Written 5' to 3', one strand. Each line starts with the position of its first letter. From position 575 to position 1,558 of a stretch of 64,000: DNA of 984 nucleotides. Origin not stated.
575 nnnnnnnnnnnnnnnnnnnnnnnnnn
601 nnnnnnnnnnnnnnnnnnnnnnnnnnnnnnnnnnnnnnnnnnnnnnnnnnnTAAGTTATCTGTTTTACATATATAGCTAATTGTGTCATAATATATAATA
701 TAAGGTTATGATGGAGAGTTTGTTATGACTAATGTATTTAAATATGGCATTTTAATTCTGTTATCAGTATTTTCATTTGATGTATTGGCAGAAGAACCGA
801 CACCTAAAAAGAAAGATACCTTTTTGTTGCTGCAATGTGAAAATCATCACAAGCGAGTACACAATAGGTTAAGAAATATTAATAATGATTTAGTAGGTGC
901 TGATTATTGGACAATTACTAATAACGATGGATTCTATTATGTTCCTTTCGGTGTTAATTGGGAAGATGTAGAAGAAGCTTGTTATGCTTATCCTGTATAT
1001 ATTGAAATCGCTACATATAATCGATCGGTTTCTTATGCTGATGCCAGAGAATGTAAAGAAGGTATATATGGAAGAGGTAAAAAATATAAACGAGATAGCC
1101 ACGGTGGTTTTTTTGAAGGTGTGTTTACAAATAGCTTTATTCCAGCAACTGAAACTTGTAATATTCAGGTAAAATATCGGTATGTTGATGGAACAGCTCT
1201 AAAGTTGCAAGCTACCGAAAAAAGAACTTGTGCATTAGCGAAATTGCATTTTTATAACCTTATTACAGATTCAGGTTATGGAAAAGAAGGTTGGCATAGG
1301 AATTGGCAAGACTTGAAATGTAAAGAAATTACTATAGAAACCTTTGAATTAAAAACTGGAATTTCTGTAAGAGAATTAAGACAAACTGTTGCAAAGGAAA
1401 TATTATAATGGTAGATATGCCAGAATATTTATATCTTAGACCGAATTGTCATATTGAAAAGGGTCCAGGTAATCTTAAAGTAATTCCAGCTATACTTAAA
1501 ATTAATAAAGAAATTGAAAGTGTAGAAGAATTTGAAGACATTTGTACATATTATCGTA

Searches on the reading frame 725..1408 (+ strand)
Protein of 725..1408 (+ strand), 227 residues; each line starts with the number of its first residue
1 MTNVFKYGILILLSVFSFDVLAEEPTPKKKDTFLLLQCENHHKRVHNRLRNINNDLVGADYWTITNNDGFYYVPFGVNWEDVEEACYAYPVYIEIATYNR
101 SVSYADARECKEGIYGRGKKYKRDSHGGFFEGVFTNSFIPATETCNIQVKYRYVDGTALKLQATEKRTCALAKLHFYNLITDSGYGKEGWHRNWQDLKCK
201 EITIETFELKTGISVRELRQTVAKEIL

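Call 88: search_protein_families(library=pfam, proteins=[window:725-1408:+], max_evalue=0.01)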
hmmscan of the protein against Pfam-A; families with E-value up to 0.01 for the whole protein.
window:725-1408:+ (227 aa): 0 families

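Call 89: find_encoding_contigs(protein=window:725-1408:+, flank=10000, max_places=1)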
Protein window:725-1408:+ (227 aa): 23 contigs read that carry it; 1 place shown.
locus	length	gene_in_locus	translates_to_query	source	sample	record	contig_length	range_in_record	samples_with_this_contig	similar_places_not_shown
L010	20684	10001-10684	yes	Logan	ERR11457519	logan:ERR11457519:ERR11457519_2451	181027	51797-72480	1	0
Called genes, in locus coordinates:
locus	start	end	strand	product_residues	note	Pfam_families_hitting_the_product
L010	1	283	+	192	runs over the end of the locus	-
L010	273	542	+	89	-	-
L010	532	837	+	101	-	-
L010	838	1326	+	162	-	-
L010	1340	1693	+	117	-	-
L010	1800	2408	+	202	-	-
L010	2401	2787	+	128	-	PF00072:Response_reg (weak)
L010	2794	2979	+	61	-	-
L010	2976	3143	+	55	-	-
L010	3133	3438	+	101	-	-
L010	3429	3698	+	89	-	-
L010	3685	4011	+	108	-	-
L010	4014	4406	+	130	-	-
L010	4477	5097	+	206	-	PF07453:NUMOD1 (faint), PF20987:I-TevI_DNA-bd (faint)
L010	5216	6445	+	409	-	PF00675:Peptidase_M16, PF05193:Peptidase_M16_C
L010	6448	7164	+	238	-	-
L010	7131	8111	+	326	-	-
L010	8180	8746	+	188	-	-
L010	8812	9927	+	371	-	-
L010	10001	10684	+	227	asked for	-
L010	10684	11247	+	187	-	-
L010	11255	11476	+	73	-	-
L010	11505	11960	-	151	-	PF00383:dCMP_cyt_deam_1, PF14437:MafB19-deam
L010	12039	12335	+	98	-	-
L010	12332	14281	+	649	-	PF01653:DNA_ligase_aden, PF03120:OB_DNA_ligase, PF00533:BRCT, PF12738:PTCB-BRCT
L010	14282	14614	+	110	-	-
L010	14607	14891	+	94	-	-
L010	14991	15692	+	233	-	-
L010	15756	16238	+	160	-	-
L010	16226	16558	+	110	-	-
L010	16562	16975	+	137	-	-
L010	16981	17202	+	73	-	-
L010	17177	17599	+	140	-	-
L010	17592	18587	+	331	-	PF00149:Metallophos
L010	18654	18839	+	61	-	-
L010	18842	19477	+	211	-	-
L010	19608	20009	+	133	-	-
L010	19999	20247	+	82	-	-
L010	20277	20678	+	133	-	-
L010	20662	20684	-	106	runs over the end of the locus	-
